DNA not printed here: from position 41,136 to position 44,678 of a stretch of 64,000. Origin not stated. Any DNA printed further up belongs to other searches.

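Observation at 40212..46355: Candidate signalling-suicide module: cNMP-gated patatin phospholipase, cyclase-STAND-TPR sensor and EEP hydrolase in one tight operon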

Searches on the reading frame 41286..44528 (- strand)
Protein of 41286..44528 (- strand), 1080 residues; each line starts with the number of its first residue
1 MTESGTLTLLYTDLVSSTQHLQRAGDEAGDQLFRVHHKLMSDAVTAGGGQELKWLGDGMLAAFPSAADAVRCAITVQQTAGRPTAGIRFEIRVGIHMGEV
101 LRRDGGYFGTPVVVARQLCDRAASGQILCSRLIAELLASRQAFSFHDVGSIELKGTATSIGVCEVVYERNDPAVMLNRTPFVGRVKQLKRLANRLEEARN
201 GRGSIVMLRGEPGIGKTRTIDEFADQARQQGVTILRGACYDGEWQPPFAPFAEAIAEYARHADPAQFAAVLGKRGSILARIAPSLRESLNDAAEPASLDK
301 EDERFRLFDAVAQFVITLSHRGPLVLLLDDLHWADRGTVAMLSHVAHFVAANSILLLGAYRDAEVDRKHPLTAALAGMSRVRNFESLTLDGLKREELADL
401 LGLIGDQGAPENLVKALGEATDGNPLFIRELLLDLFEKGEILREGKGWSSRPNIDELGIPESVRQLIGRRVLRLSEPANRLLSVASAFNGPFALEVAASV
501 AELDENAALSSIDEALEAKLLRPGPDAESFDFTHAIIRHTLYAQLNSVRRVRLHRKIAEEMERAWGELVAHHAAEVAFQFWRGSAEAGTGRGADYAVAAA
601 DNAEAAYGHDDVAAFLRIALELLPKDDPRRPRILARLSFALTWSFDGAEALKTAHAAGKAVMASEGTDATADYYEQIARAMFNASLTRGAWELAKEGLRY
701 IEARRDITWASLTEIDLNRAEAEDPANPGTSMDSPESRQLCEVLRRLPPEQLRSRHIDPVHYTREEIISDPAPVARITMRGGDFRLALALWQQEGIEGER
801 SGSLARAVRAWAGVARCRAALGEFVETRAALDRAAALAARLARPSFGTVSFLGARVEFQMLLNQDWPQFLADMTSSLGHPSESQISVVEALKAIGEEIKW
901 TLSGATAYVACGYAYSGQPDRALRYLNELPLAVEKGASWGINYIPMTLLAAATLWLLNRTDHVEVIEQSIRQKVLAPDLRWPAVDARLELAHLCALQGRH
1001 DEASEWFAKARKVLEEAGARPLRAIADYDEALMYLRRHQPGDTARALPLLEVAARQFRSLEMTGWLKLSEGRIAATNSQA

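Call 3: search_protein_families(library=pfam, proteins=[window:41286-44528:-], max_evalue=0.01)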
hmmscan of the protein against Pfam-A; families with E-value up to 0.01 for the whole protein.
window:41286-44528:- (1080 aa): 5 families
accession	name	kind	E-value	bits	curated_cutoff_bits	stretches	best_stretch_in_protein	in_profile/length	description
PF13191.12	AAA_16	-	1.4e-28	100.9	32.6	1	180-351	1-161/167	AAA ATPase domain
PF00211.25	Guanylate_cyc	-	7.7e-07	29.3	21.9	1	4-156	6-173/183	Adenylate and Guanylate cyclase catalytic domain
PF13401.12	AAA_22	-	1.8e-06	28.7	27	1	203-350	5-109/130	AAA domain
PF17874.7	TPR_MalT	-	2.4e-05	24.2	45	1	983-1057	160-232/336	MalT-like TPR region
PF13424.12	TPR_12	-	0.00025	21.6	30.1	1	987-1057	6-75/77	Tetratricopeptide repeat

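Call 6: search_protein_families(library=padloc, proteins=[window:41286-44528:-], max_evalue=0.01)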
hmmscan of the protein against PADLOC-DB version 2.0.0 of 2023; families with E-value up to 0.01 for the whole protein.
window:41286-44528:- (1080 aa): 2 families
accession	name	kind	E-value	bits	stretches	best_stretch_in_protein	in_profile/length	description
PDLC02367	PycC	-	8.6e-05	20.1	1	8-80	45-120/226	-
PDLC00734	PycC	-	0.00083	16.6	1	7-102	190-296/374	Pycsar cyclase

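Call 35: find_homologous_proteins(query=window:41286-44528:-, max_evalue=1e-10)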
Query window:41286-44528:- (1080 aa): 4965 proteins with E <= 1e-10 among 8000 candidates; the best 120 are listed.
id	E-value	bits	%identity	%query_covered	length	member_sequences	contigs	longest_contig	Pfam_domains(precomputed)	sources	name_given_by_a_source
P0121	0.0e+0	2399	100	100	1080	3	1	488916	PF17874.8,PF13401.13,PF00211.26,PF13191.13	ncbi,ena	-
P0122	0.0e+0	2105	88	100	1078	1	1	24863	PF13401.13,PF00211.26,PF13191.13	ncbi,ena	-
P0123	0.0e+0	1911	78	100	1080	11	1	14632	PF13401.13,PF00211.26,PF13191.13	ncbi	-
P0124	0.0e+0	1837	76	100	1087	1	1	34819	PF13401.13,PF00211.26,PF13191.13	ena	-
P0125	0.0e+0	1586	66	99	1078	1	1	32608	PF00211.26,PF13191.13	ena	-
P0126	0.0e+0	1553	65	99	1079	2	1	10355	PF13401.13,PF00211.26,PF13191.13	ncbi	ncbi:MAG: ATP-binding protein [Candidatus Binataceae bacterium]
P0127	0.0e+0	1529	63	100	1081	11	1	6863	PF17874.8,PF13424.13,PF13401.13,PF00211.26,PF13191.13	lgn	-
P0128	0.0e+0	1523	64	99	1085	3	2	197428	PF13424.13,PF00211.26,PF13181.13,PF07719.24,PF13191.13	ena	-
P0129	0.0e+0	1509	56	99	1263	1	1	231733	PF17874.8,PF13401.13,PF00211.26,PF13191.13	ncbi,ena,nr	ncbi:MAG TPA: AAA family ATPase [Candidatus Binataceae bacterium]|nr:AAA family ATPase [Candidatus B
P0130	0.0e+0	1476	62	99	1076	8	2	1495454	PF13401.13,PF00211.26,PF13191.13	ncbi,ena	-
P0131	0.0e+0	1446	62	99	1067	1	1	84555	PF13401.13,PF00211.26,PF13191.13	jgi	jgi:class 3 adenylate cyclase/tetratricopeptide (TPR) repeat protein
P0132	0.0e+0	1440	62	99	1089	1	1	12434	PF13401.13,PF00211.26,PF13191.13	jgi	jgi:class 3 adenylate cyclase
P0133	0.0e+0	1432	62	99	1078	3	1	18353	PF13401.13,PF00211.26,PF13191.13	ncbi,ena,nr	ncbi:MAG TPA: AAA family ATPase [Candidatus Binataceae bacterium]|nr:AAA family ATPase [Candidatus B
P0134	0.0e+0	1428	61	100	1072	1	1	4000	PF00211.26,PF13191.13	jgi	jgi:class 3 adenylate cyclase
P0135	0.0e+0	1426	60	100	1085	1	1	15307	PF13401.13,PF00211.26,PF13191.13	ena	-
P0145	0.0e+0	1404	59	100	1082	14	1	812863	PF13401.13,PF00211.26,PF13191.13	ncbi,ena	-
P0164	0.0e+0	1351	59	99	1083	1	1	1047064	PF13424.13,PF13401.13,PF00211.26,PF13191.13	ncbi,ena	-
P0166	0.0e+0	1346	59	99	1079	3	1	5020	PF13401.13,PF00211.26,PF13191.13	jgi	jgi:class 3 adenylate cyclase/tetratricopeptide (TPR) repeat protein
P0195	0.0e+0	1295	57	99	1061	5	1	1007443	PF00211.26,PF13191.13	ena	-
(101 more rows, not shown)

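Call 40: search_protein_families(library=ncbifam, proteins=[window:41286-44528:-], max_evalue=0.001)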
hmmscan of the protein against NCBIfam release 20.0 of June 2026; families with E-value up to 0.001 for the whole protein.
window:41286-44528:- (1080 aa): 4 families
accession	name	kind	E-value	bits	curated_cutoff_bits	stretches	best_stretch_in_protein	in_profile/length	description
TIGR03903.1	TOMM_kin_cyc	equivalog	7.1e-53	179.8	705.75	1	7-625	288-923/1267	TOMM system kinase/cyclase fusion protein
NF058673.1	LipAdnlyCyLipJMY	equivalog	5.8e-19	68.1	800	1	8-159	297-443/449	bifunctional lipase/adenylate cyclase LipJ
TIGR04510.1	mod_pep_cyc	subfamily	2.5e-08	32.9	400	1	8-101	7-101/814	putative peptide modification system cyclase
TIGR02928.1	TIGR02928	subfamily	0.00024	20.1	181.3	1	181-230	17-67/366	orc1/cdc6 family replication initiation protein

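Call 64: find_encoding_contigs(protein=P0130, flank=7000, max_places=1)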
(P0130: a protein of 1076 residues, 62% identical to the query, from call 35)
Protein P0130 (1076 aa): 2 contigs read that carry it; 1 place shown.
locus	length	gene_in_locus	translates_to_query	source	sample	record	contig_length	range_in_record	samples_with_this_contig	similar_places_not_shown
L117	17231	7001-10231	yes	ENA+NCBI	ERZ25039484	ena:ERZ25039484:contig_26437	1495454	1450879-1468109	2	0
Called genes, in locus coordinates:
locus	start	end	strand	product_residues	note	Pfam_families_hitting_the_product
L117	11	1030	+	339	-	PF01757:Acyl_transf_3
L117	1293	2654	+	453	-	PF01435:Peptidase_M48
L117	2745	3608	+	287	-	PF04199:Cyclase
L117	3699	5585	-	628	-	PF00743:FMO-like, PF01266:DAO (faint), PF07992:Pyr_redox_2 (weak), PF13450:NAD_binding_8 (weak), PF13738:Pyr_redox_3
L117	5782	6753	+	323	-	PF00135:COesterase, PF20434:BD-FAE, PF07859:Abhydrolase_3, PF00326:Peptidase_S9 (faint)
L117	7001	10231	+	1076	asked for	PF00211:Guanylate_cyc (weak), PF13191:AAA_16, PF13401:AAA_22 (weak)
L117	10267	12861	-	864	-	-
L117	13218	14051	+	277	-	PF00561:Abhydrolase_1, PF12146:Hydrolase_4, PF12697:Abhydrolase_6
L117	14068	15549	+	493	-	PF01232:Mannitol_dh, PF08125:Mannitol_dh_C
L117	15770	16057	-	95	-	PF07045:DUF1330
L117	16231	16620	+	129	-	-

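Call 65: find_encoding_contigs(protein=P0145, flank=7000, max_places=1)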
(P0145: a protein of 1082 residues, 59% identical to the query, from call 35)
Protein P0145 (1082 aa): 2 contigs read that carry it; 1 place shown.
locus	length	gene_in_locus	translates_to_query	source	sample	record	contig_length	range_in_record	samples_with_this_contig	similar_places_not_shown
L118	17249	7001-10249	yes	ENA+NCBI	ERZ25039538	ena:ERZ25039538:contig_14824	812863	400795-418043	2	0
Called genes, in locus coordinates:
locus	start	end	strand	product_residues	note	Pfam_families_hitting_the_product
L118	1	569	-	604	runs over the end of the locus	PF00027:cNMP_binding, PF24179:NTE_Ploop, PF01734:Patatin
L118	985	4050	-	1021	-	PF00027:cNMP_binding, PF03412:Peptidase_C39, PF00664:ABC_membrane, PF02463:SMC_N (faint), PF00005:ABC_tran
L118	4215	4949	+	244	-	-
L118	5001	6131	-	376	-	PF26002:Beta-barrel_AprE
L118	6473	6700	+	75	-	-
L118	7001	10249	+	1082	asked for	PF00211:Guanylate_cyc, PF13191:AAA_16, PF13401:AAA_22 (weak)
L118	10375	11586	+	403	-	PF04321:RmlD_sub_bind (weak), PF01073:3Beta_HSD (weak), PF01370:Epimerase, PF07993:NAD_binding_4, PF13460:NAD_binding_10 (faint), PF16363:GDP_Man_Dehyd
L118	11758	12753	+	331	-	-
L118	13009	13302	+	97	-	-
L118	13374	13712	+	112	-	-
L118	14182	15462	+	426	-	PF02641:DUF190, PF00571:CBS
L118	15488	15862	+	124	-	PF02537:CRCB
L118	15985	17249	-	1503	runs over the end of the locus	-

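Call 66: find_encoding_contigs(protein=P0164, flank=7000, max_places=1)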
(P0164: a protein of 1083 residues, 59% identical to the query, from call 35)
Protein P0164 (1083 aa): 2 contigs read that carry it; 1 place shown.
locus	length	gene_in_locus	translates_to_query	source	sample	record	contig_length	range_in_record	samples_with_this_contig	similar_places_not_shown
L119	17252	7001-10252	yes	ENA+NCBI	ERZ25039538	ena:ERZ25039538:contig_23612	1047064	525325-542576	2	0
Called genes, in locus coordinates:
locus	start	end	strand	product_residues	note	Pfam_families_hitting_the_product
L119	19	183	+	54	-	-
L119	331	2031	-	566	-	-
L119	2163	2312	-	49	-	-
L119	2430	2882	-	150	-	PF05721:PhyH (weak)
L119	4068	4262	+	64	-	-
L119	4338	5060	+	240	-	PF00144:Beta-lactamase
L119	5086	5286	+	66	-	-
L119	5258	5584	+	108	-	-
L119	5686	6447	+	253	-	PF00106:adh_short, PF08659:KR, PF13561:adh_short_C2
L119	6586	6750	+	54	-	-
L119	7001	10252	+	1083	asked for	PF00211:Guanylate_cyc, PF13191:AAA_16, PF13401:AAA_22 (weak), PF13424:TPR_12 (faint)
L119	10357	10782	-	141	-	PF01243:PNPOx_N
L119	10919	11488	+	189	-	PF04519:Bactofilin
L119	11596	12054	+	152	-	-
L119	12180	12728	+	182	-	PF00430:ATP-synt_B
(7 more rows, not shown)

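Call 67: find_encoding_contigs(protein=P0195, flank=7000, max_places=1)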
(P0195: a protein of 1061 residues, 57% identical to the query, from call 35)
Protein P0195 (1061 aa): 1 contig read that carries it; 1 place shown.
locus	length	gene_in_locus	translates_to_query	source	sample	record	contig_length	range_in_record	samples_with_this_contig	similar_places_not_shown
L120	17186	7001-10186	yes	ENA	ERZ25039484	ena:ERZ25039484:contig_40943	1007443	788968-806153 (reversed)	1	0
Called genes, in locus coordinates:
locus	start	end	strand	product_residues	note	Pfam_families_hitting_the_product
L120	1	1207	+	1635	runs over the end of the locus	PF13205:Big_5 (faint), PF11974:bMG3, PF01835:MG2, PF07703:A2M_BRD, PF00207:A2M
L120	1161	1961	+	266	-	PF17973:bMG10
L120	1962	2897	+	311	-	PF00912:Transgly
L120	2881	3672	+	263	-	PF00905:Transpeptidase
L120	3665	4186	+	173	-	PF06832:BiPBP_C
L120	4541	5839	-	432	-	-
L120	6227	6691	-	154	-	-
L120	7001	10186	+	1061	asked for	PF00211:Guanylate_cyc, PF13191:AAA_16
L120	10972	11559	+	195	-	-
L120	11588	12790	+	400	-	PF04055:Radical_SAM, PF19288:CofH_C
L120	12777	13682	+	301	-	PF01933:CofD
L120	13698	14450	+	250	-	PF01996:F420_ligase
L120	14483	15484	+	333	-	PF00348:polyprenyl_synt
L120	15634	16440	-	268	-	PF00211:Guanylate_cyc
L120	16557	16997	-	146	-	PF13577:SnoaL_4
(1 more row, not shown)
